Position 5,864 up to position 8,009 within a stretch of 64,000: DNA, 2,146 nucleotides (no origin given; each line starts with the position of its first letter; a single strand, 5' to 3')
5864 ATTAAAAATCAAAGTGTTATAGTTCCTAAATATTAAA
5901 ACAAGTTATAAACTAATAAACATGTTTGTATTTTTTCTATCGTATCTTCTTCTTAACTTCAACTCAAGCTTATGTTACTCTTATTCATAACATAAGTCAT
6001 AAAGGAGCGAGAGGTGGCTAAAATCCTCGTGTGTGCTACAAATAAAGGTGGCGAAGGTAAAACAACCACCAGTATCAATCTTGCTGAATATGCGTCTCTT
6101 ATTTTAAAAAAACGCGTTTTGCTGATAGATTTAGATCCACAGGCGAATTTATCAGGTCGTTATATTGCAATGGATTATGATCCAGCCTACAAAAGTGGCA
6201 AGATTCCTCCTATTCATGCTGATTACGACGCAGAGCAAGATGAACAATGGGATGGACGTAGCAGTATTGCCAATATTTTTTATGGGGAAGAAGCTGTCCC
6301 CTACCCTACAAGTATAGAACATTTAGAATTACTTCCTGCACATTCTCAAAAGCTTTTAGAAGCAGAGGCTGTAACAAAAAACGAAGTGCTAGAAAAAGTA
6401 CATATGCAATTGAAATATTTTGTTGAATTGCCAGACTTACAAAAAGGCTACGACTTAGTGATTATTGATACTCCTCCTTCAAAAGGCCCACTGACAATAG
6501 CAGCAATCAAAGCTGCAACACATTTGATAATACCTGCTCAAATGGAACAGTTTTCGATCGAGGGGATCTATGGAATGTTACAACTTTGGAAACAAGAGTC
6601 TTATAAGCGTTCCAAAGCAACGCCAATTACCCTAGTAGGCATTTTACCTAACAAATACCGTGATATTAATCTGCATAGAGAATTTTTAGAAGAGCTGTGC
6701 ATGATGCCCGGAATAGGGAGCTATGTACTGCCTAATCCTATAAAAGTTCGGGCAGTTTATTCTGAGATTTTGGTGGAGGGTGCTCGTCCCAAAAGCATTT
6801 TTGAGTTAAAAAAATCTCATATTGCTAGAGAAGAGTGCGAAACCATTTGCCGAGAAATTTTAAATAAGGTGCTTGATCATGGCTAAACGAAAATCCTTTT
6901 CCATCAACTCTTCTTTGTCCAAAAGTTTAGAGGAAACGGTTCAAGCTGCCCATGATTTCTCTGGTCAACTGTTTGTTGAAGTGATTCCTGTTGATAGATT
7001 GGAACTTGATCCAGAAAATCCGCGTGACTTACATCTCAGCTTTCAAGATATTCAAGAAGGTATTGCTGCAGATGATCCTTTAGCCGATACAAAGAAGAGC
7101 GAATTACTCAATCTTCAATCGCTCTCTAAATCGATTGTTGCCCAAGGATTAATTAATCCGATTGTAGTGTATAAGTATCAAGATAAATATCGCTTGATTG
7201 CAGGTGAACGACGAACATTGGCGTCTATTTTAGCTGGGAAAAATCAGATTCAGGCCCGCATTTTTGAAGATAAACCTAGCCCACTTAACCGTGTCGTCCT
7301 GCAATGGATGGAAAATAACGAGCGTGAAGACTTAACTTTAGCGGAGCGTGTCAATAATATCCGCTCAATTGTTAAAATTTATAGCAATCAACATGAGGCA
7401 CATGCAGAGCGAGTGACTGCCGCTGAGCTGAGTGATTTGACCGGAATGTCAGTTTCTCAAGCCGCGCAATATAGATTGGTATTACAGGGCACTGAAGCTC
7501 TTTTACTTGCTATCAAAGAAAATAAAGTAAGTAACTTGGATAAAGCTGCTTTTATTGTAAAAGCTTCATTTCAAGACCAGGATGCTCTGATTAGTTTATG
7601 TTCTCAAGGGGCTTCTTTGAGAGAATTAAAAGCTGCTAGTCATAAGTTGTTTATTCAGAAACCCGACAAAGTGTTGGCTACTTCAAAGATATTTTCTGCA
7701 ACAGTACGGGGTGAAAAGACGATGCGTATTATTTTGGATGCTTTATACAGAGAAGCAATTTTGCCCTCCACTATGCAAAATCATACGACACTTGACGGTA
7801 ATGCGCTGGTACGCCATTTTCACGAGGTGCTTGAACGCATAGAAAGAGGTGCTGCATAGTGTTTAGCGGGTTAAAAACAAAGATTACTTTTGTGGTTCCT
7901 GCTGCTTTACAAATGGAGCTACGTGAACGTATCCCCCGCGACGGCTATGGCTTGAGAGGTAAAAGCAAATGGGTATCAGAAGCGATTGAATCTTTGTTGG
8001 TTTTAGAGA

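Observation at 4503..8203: Complete plasmid-type replication and partition module embedded among core chromosomal genes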

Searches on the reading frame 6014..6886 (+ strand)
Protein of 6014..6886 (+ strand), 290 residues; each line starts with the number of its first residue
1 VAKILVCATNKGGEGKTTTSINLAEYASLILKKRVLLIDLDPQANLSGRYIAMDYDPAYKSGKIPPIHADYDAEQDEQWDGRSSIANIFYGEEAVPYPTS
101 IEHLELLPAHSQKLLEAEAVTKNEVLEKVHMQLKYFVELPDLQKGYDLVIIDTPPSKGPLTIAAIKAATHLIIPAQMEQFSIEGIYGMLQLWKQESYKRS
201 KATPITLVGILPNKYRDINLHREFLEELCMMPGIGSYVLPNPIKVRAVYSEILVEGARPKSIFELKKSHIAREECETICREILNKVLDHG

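Call 4: search_protein_families(library=pfam, proteins=[window:6014-6886:+], max_evalue=0.1)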
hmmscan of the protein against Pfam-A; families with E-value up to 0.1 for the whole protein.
window:6014-6886:+ (290 aa): 10 families
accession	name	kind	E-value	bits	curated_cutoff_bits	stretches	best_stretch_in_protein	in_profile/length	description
PF13614.12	AAA_31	-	1.4e-28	100.5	27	1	3-193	2-165/177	AAA domain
PF01656.29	CbiA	-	5.4e-17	62.4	25.4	1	6-245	2-115/125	CobQ/CobB/MinD/ParA nucleotide binding domain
PF09140.17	MipZ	-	2.7e-08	33.9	20.7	2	4-52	2-49/262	ATPase MipZ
PF06564.18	CBP_BcsQ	-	6.7e-06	26.2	21.3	0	101-175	76-145/234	Cellulose biosynthesis protein BcsQ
PF02374.21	ArsA_ATPase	-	8e-06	25.7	24.3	1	6-48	4-45/305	Anion-transporting ATPase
PF10609.15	ParA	-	0.00064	19.7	27.1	1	3-41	4-41/246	NUBPL iron-transfer P-loop NTPase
PF00142.24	Fer4_NifH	-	0.0068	16.3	25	1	7-45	4-41/271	4Fe-4S iron sulfur cluster binding proteins, NifH/frxC family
PF07015.17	VirC1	-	0.044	13.5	24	0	3-43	2-41/231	VirC1 protein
PF13479.12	AAA_24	-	0.075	13.3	27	0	121-170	40-89/195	AAA domain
PF21810.3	DUF6880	-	0.09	12.2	27.3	0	102-151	329-378/472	Family of unknown function (DUF6880)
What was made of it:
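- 6014..6886 (+): parA: Walker-type partition ATPase (290 aa, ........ motif). Pfam AAA_31 and CbiA (call 4).
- Checked: ParA, 6014-6886(+), hits AAA_31 and CbiA (call 4).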

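Call 5: search_protein_families(library=ncbifam, proteins=[window:6014-6886:+], max_evalue=0.1)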
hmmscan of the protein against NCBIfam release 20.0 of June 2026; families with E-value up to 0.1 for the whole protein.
window:6014-6886:+ (290 aa): 22 families
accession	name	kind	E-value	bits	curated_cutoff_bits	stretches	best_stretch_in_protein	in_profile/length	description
NF041546.1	ParA_partition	equivalog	3.6e-25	88.7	180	2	137-281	68-203/203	ParA family partition ATPase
TIGR03453.1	partition_RepA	equivalog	3.1e-20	72.4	348.45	1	6-184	108-273/387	plasmid partitioning protein RepA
NF010443.0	PRK13869.1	subfamily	1.3e-14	53.9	446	1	5-182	124-288/405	plasmid-partitioning protein RepA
NF041283.1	PrgP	equivalog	1.4e-13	50.9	400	2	1-56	1-55/297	ParA superfamily DNA segregation protein PrgP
TIGR03371.1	cellulose_yhjQ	equivalog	2.1e-07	30.7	157.85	1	2-186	2-155/246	cellulose biosynthesis protein BcsQ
NF010259.0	PRK13705.1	equivalog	6.3e-07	28.7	725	1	4-182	108-271/388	plasmid-partitioning protein SopA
TIGR01968.1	minD_bact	equivalog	7.1e-07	28.8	212.9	1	2-41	1-39/261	septum site-determining protein MinD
TIGR01969.1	minD_arch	subfamily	5e-06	25.9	201.75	1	4-46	2-44/251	cell division ATPase MinD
TIGR03018.1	pepcterm_TyrKin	hypoth_equivalog_domain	5.4e-06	25.9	230.65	1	7-42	40-75/207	XrtA-associated tyrosine autokinase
TIGR01007.1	eps_fam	subfamily_domain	9.7e-06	25.3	108.05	1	3-41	18-55/204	polysaccharide biosynthesis tyrosine autokinase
TIGR00345.1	GET3_arsA_TRC40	subfamily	4e-05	23.3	135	1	9-48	3-41/299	TRC40/GET3/ArsA family transport-energizing ATPase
NF047398.1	AAA_KGGVGR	domain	0.0001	22.7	90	1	3-153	3-149/190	KGGVGR-motif variant AAA ATPase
NF053621.1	ATPseBagBMYCTU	equivalog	0.00011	21.4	521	1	2-46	12-54/371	ATPase BagB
TIGR03815.1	CpaE_hom_Actino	equivalog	0.0028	16.8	154.45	1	9-173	118-252/340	septum site-determining protein Ssd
NF008079.0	PRK10818.1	equivalog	0.0029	17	508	1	1-41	1-40/270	septum site-determining protein MinD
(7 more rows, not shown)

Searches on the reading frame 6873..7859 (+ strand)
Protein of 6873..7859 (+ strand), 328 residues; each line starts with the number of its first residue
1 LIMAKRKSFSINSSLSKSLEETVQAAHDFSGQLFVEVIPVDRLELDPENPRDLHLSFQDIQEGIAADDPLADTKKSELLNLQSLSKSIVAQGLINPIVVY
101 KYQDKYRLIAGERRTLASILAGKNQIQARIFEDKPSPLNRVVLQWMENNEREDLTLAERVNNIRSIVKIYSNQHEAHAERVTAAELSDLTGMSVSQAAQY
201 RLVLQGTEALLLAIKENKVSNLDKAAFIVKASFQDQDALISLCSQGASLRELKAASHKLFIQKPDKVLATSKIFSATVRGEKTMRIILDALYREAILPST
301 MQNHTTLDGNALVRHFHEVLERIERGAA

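Call 4: search_protein_families(library=pfam, proteins=[window:6873-7859:+], max_evalue=0.1)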
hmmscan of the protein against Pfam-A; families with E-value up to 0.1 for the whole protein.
window:6873-7859:+ (328 aa): 1 family
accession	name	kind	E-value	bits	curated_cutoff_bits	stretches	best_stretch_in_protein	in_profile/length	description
PF02195.25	ParB_N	-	1.7e-09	38.1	26.3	1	79-130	25-77/95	ParB N-terminal domain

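Call 5: search_protein_families(library=ncbifam, proteins=[window:6873-7859:+], max_evalue=0.1)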
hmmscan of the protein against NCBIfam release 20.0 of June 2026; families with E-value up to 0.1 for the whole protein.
window:6873-7859:+ (328 aa): 5 families
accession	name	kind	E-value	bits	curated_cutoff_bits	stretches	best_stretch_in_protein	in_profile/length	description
TIGR00180.1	parB_part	domain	6.4e-17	61.9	58.45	1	68-182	16-131/186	ParB/RepB/Spo0J family partition protein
TIGR04285.1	nucleoid_noc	exception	2.6e-14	53.2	315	1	80-260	25-195/255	nucleoid occlusion protein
NF010406.0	PRK13832.1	subfamily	3.6e-06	25.8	640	1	76-237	24-176/578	plasmid partitioning protein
TIGR03454.1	partition_RepB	equivalog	4.4e-06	26.3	201.5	1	80-177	87-185/325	plasmid partitioning protein RepB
TIGR03734.1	PRTRC_parB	hypoth_equivalog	2.1e-05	23.3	278.6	1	80-166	16-105/555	PRTRC system ParB family protein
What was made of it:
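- Checked: ParB, 6873-7859(+), hits ParB_N and TIGR00180 above cut-off (calls 4, 5).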
